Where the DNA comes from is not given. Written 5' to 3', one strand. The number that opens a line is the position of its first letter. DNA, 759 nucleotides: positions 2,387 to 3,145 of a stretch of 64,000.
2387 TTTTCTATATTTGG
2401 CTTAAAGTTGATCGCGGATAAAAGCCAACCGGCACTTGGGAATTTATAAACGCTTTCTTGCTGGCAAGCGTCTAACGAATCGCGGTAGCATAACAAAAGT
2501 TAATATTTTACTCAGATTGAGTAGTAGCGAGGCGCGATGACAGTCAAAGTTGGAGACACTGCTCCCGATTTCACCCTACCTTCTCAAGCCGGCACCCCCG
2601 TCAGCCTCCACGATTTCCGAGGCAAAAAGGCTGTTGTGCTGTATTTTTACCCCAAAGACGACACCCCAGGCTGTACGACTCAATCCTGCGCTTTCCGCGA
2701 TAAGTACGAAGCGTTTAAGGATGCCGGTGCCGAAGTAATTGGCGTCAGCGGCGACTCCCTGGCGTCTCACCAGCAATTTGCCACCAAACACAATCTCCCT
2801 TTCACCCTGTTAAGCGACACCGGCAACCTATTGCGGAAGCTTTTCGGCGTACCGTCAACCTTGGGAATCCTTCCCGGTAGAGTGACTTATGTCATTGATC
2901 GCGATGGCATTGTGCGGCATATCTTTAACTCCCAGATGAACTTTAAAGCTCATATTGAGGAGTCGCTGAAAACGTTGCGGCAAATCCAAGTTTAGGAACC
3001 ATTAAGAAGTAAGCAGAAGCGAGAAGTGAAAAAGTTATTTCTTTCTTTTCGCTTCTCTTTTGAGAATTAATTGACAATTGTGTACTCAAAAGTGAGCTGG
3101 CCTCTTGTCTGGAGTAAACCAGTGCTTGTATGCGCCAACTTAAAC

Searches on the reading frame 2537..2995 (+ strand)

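Call 56: search_protein_families(library=pfam, proteins=[window:2537-2995:+], max_evalue=0.00001)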
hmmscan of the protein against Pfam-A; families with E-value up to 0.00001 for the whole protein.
window:2537-2995:+ (152 aa): 2 families
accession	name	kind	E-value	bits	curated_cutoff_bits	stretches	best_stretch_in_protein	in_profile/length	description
PF00578.27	AhpC-TSA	-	2.5e-43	147.4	26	1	5-129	1-124/124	AhpC/TSA family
PF08534.16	Redoxin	-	3e-26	92.4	26.6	1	4-135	1-137/148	Redoxin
